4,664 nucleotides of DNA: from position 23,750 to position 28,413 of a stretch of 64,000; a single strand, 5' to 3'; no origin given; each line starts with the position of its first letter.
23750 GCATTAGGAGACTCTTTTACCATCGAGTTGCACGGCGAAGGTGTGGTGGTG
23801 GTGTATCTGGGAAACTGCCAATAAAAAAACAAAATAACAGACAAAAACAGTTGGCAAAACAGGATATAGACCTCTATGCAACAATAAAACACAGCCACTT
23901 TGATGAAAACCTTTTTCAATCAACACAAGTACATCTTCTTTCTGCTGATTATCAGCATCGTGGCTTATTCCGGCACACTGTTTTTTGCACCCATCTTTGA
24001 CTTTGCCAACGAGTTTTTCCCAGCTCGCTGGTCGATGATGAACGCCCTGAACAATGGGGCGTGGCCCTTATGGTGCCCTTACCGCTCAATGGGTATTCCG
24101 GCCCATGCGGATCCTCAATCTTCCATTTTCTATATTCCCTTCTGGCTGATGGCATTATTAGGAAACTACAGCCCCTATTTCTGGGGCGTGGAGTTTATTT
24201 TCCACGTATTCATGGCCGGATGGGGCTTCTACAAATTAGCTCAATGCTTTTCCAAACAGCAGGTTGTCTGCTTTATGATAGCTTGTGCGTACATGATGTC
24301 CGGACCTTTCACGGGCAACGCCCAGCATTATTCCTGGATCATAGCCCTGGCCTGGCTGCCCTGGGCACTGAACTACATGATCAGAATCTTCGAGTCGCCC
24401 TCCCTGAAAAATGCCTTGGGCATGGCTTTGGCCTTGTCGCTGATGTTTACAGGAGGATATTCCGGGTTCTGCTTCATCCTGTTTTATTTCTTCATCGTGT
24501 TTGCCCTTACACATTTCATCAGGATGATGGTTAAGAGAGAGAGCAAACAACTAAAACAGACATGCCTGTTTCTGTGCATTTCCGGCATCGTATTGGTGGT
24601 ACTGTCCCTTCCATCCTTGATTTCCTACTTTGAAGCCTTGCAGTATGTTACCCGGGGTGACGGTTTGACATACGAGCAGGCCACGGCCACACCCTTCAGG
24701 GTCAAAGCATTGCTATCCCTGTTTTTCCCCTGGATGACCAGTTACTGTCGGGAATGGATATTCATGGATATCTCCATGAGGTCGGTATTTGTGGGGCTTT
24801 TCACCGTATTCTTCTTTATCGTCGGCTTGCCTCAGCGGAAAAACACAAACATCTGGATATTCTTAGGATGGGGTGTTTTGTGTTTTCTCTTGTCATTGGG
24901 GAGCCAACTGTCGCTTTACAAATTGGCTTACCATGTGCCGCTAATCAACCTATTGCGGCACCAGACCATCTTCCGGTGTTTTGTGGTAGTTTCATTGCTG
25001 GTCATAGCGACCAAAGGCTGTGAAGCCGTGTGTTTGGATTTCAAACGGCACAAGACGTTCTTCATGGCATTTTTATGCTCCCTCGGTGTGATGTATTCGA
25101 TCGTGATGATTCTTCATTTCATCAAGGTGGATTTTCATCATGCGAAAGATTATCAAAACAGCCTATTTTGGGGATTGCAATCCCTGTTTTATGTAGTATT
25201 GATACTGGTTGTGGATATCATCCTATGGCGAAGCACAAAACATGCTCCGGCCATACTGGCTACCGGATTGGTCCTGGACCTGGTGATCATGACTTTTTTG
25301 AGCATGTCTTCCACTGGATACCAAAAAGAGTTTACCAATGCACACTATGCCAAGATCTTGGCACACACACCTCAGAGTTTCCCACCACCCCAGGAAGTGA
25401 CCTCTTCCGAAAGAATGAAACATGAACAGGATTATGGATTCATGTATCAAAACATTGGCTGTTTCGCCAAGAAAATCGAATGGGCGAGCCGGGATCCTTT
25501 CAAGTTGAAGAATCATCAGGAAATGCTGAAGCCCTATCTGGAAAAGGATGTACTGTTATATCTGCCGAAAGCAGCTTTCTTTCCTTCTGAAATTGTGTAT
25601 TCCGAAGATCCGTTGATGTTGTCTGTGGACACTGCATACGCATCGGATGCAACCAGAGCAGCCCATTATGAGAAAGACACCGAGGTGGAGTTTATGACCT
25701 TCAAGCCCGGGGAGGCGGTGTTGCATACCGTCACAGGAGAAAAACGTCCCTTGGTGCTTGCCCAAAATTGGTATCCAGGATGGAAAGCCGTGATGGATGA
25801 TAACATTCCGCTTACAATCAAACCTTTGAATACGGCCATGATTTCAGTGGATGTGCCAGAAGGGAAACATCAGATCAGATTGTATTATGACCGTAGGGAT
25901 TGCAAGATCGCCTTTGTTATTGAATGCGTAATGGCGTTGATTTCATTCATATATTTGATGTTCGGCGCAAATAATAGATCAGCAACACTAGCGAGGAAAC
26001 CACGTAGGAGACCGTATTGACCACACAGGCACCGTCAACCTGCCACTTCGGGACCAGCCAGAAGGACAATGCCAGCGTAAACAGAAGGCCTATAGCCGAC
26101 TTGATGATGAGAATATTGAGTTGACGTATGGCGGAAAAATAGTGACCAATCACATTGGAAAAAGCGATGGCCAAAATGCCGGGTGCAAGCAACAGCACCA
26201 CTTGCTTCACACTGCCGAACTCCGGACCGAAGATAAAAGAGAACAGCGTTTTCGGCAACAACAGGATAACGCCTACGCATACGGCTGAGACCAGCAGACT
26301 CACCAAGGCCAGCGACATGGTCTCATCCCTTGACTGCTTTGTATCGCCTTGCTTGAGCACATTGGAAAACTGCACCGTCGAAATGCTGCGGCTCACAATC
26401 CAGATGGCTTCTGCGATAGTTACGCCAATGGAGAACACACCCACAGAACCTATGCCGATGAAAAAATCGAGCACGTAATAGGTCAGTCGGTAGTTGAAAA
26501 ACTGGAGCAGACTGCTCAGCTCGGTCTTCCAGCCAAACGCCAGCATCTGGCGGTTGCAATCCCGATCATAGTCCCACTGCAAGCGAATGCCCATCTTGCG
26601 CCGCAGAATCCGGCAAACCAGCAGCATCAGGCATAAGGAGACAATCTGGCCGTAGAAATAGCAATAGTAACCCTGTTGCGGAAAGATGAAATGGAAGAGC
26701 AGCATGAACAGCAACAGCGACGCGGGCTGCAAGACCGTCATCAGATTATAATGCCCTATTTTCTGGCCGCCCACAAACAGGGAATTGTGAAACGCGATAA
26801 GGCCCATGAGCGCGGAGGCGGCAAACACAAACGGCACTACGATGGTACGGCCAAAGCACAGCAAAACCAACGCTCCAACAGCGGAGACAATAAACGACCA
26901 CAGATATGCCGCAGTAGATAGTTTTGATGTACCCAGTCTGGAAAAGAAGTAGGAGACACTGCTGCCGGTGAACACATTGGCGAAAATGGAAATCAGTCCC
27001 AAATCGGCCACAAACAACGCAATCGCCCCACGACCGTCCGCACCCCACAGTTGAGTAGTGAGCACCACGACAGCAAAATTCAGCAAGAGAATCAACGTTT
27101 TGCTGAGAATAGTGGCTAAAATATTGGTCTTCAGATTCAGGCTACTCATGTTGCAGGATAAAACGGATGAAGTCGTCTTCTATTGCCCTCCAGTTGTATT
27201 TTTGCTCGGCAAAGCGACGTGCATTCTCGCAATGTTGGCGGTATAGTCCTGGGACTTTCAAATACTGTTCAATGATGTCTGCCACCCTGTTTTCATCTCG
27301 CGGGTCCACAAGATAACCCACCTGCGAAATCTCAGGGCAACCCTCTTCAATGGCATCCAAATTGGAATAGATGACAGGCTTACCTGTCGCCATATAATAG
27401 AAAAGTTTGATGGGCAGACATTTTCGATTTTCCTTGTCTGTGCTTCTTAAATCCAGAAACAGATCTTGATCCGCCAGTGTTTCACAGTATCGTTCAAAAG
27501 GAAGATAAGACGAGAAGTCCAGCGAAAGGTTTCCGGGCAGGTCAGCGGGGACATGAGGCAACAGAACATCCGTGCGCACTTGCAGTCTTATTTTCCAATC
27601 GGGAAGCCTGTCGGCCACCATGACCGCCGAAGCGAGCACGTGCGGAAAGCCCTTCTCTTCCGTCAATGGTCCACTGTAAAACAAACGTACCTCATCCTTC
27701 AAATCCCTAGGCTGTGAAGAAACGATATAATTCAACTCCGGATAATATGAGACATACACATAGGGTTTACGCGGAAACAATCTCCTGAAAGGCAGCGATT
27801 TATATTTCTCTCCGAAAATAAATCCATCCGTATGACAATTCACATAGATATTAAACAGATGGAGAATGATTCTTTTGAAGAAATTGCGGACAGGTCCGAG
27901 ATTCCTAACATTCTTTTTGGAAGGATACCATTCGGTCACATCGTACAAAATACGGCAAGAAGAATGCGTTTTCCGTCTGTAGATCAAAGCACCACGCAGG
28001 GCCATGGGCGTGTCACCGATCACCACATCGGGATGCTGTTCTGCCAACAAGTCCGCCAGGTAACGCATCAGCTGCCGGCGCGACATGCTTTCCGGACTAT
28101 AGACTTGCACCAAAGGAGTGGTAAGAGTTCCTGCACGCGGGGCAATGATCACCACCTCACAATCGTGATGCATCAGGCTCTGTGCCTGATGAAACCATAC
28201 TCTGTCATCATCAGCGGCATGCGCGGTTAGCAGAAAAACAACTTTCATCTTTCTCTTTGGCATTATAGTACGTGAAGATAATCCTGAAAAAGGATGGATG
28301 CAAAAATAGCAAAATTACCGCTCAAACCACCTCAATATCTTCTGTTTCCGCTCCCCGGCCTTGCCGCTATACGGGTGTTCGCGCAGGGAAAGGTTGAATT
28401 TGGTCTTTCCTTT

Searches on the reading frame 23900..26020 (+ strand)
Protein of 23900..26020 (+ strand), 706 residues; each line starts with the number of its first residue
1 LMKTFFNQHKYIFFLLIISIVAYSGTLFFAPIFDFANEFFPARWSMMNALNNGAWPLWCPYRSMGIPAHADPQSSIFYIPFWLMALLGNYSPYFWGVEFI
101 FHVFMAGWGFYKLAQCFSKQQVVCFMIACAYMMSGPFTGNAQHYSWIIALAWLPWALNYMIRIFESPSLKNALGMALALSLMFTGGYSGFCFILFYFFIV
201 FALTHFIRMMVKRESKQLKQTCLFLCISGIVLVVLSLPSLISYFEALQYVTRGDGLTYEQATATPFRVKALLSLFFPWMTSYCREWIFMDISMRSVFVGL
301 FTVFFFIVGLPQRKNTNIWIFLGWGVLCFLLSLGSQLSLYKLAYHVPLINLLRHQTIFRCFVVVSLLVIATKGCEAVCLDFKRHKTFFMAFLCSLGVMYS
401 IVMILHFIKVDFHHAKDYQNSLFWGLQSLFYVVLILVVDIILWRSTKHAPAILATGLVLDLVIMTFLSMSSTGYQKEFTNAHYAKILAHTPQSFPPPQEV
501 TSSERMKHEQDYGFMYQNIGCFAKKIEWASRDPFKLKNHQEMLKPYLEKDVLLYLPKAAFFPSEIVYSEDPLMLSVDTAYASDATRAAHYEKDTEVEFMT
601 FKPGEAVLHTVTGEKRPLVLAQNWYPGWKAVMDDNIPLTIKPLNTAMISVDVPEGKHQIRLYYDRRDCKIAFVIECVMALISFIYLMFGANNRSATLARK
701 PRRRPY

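Call 61: search_protein_families(library=pfam, proteins=[window:23900-26020:+], max_evalue=0.0001)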
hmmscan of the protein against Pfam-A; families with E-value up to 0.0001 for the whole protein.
window:23900-26020:+ (706 aa): 1 family
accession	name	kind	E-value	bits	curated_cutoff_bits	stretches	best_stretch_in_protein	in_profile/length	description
PF09586.16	YfhO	-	4.9e-09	35.6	28.5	0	593-664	753-824/835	Bacterial membrane protein YfhO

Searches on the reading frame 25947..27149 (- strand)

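Call 61: search_protein_families(library=pfam, proteins=[window:25947-27149:-], max_evalue=0.0001)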
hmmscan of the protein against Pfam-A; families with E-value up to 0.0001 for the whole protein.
window:25947-27149:- (400 aa): 1 family
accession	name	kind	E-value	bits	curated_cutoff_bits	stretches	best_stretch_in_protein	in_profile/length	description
PF01943.22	Polysacc_synt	-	1.9e-08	34.5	28.2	0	8-259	3-265/274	Polysaccharide biosynthesis protein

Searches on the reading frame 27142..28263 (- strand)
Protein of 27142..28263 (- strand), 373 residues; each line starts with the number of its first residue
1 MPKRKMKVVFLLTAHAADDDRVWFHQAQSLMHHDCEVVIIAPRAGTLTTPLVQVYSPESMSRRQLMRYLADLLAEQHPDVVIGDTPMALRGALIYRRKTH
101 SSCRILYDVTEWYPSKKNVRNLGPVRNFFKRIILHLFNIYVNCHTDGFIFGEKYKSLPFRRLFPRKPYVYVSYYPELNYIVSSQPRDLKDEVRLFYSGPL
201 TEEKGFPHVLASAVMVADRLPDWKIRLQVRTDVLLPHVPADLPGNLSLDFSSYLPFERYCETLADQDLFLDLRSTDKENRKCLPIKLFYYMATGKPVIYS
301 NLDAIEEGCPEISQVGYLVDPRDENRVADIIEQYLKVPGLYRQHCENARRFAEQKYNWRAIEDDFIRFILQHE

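Call 61: search_protein_families(library=pfam, proteins=[window:27142-28263:-], max_evalue=0.0001)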
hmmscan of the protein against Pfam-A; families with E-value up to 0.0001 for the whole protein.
window:27142-28263:- (373 aa): 3 families
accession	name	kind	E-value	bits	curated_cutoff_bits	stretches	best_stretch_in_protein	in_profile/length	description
PF13524.12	Glyco_trans_1_2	-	5.1e-07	30.2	25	1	248-360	29-137/144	Glycosyl transferase-like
PF13692.12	Glyco_trans_1_4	-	2.9e-05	24.8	27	1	282-335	88-140/142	Glycosyl transferases group 1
PF00534.26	Glycos_transf_1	-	3.1e-05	24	26.4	0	283-350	105-171/172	Glycosyl transferases group 1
